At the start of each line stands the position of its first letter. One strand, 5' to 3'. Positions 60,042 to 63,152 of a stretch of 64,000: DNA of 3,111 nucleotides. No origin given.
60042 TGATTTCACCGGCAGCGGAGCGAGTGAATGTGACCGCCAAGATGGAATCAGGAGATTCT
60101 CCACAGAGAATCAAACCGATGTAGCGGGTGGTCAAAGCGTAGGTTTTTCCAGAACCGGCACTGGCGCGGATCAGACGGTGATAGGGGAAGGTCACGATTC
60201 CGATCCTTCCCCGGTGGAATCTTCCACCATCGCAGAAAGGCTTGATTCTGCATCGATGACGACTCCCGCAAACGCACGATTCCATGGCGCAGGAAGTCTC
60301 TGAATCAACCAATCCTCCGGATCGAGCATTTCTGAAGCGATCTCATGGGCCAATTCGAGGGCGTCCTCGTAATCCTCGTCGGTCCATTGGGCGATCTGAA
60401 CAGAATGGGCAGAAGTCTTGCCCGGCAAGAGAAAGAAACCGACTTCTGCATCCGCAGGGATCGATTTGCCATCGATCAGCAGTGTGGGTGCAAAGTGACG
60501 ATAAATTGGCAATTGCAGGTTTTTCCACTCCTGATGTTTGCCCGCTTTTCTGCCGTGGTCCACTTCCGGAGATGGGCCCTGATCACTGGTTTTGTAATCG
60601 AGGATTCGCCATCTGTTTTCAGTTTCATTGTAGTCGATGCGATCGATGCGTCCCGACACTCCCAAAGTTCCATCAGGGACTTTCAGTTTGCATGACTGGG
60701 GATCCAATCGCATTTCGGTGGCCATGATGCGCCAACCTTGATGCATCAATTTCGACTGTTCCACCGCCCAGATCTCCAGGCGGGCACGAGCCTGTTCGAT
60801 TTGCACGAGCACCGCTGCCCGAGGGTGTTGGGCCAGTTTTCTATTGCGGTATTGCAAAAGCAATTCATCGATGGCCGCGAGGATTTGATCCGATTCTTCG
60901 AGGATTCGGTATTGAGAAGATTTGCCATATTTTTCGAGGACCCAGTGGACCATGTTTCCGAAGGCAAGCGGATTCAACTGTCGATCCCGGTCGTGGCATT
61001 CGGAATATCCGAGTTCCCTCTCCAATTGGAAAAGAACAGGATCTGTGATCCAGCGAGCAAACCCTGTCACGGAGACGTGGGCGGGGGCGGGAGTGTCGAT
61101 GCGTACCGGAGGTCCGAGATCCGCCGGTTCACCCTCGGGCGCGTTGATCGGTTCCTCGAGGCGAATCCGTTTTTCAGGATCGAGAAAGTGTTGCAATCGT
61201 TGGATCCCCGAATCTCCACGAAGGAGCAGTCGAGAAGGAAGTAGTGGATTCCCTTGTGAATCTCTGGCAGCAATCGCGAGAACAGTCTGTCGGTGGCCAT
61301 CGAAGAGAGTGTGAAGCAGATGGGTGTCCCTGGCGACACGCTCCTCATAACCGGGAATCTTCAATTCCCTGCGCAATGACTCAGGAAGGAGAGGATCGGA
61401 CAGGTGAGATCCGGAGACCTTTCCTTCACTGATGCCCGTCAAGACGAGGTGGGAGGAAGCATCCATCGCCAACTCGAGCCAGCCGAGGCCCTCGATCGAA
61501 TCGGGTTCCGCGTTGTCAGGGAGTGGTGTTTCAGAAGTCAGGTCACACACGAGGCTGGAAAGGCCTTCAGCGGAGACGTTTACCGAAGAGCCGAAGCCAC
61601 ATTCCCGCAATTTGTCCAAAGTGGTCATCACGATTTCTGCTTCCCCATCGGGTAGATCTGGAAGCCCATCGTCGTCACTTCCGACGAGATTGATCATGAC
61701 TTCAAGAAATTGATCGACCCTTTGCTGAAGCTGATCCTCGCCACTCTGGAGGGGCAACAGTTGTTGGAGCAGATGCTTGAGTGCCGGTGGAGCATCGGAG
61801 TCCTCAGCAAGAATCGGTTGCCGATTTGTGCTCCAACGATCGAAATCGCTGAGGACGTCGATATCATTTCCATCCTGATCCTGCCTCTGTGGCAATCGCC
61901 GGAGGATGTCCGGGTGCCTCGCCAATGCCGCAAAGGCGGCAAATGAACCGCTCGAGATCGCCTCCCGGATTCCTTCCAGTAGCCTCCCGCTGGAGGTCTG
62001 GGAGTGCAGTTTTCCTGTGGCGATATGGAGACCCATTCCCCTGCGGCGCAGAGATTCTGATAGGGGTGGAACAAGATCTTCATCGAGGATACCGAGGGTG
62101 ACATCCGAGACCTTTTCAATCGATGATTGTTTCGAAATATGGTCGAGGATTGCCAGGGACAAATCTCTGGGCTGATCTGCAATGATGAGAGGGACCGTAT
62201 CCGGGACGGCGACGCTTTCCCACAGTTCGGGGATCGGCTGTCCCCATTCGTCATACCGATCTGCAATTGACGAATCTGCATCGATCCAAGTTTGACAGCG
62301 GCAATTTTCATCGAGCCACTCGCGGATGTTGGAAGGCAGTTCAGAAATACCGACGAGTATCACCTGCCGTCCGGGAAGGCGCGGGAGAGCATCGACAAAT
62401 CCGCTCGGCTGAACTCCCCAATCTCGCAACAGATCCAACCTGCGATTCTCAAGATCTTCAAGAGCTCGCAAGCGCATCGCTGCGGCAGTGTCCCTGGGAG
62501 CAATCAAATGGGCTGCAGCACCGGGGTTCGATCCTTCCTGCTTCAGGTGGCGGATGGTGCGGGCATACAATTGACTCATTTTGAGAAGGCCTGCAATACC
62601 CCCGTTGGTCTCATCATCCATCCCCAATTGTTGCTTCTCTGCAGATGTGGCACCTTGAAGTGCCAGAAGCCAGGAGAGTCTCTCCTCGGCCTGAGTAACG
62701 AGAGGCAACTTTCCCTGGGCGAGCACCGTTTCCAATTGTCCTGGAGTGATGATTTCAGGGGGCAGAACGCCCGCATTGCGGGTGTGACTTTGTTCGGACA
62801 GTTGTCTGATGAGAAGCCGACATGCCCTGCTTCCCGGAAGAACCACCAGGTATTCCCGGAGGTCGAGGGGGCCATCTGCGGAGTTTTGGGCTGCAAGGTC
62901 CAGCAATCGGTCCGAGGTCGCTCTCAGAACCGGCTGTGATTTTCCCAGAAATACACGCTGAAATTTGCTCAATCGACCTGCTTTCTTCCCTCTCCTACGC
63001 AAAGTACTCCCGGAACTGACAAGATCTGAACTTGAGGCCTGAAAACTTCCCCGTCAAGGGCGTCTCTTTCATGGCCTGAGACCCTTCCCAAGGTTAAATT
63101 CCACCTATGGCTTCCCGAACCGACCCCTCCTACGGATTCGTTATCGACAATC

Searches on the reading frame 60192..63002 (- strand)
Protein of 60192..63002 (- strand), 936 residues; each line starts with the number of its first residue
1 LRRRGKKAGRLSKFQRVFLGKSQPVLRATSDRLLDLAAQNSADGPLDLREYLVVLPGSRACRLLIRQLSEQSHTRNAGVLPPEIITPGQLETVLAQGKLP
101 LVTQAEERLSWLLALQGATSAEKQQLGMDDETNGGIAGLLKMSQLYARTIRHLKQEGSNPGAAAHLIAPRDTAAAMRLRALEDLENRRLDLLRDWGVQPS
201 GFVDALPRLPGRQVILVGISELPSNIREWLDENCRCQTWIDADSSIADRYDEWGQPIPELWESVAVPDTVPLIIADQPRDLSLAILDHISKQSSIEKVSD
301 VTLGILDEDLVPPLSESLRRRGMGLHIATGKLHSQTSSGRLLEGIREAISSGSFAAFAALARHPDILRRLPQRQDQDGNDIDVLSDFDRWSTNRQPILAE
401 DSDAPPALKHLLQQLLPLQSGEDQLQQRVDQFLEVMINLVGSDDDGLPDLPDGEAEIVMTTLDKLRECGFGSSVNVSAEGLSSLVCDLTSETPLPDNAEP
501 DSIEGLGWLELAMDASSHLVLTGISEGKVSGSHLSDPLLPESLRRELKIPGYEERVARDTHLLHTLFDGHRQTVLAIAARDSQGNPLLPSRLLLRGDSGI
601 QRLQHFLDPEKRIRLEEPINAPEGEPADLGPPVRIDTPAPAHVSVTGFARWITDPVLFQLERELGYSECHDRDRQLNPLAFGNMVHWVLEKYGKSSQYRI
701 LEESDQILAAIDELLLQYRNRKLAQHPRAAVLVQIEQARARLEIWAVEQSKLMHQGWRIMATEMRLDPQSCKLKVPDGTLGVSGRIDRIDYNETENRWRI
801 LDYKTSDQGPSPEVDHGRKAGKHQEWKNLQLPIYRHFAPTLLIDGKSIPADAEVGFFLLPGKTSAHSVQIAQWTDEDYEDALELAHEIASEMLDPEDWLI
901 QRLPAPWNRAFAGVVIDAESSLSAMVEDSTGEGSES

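Call 54: search_protein_families(library=pfam, proteins=[window:60192-63002:-], max_evalue=0.001)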
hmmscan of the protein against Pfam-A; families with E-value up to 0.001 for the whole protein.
window:60192-63002:- (936 aa): 1 family
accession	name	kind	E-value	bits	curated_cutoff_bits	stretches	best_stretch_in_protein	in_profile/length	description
PF12705.13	PDDEXK_1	-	6.6e-24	85.6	22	1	643-897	2-228/247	PD-(D/E)XK nuclease superfamily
